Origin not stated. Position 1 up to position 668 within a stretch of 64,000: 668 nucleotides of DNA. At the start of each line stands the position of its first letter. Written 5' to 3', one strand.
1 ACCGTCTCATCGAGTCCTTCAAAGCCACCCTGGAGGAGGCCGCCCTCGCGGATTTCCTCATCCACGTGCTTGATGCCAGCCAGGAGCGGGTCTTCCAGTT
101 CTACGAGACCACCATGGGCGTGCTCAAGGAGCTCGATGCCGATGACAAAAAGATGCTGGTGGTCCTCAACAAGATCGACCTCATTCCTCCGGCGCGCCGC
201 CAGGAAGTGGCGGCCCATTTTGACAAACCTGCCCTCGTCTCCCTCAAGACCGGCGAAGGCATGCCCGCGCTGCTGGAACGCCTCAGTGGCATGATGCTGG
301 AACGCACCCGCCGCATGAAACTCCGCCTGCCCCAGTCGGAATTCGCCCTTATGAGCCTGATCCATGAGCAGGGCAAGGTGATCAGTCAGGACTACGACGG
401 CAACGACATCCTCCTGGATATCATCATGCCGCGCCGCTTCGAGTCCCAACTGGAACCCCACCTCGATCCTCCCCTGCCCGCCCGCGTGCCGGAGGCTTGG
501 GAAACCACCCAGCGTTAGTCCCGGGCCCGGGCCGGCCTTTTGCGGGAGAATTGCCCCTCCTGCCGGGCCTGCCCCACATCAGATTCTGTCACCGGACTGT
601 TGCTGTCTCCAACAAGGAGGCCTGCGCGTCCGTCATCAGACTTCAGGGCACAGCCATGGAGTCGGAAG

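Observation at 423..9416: The 8.4-kb giant gene is bracketed by a 100-bp direct duplication of the hflX 3' end, an insertion/att-like scar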

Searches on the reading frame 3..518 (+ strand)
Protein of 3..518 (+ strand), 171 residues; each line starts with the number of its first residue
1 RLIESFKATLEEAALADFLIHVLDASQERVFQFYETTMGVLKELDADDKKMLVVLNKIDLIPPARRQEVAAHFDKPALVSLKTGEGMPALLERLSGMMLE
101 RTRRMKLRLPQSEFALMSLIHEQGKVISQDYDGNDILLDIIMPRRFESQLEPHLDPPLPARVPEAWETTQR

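Call 6: search_protein_families(library=pfam, proteins=[window:3-518:+], max_evalue=0.01)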
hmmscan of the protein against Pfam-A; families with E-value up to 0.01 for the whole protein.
window:3-518:+ (171 aa): 3 families
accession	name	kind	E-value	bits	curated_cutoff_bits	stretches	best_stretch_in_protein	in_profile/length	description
PF19275.4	HflX_C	-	0.00051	20.5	26.4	1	73-151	9-88/102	HflX C-terminal domain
PF00009.33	GTP_EFTU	-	0.00052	20.1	26.5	1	11-74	88-147/188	Elongation factor Tu GTP binding domain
PF16897.10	MMR_HSR1_Xtn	-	0.0027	18.1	35.2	1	50-94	57-100/106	C-terminal region of MMR_HSR1 domain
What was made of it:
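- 3..518 (+): 3' part of hflX (171 codons; cut by the window start), functional copy ending TAG 516-518. Pfam HflX_C/GTPase hits (call 6).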

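Call 28: find_related_loci(query=window:3-515:+, collection=metagenome_contigs, flank=10000)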
Query window:3-515:+ (171 aa) in metagenome_contigs; peptide patterns used: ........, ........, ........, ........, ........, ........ (x = any residue, [..] = any of these).
600 stretches matched a pattern (row limit reached: there are more); 539 encode a relative of the query (tblastn E <= 1e-3); the best 80 are kept; 80 distinct loci.
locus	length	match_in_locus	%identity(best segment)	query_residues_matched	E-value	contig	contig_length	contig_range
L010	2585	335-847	85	1-171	8e-104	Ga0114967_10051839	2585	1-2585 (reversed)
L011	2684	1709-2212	68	1-168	5e-78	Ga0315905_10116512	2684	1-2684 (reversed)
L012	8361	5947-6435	54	1-160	4e-52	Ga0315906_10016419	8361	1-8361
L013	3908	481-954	53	1-155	5e-50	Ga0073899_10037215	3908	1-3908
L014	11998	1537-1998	52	1-151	1e-47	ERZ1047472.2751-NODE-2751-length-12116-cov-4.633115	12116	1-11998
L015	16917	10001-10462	51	1-151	2e-47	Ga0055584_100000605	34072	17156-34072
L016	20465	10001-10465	52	1-152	2e-45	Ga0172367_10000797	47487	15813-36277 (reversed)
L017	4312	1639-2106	51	1-155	4e-44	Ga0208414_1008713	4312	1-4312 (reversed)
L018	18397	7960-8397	49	1-143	4e-43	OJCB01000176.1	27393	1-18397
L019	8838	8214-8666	50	1-150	3e-42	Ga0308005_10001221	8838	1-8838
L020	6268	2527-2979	50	1-150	3e-42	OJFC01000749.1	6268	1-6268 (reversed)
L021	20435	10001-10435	48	2-146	1e-41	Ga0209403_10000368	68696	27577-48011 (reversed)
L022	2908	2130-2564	51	1-144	6e-41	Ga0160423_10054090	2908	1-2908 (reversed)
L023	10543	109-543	46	2-146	1e-40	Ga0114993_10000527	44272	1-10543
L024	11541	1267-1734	46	1-155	4e-40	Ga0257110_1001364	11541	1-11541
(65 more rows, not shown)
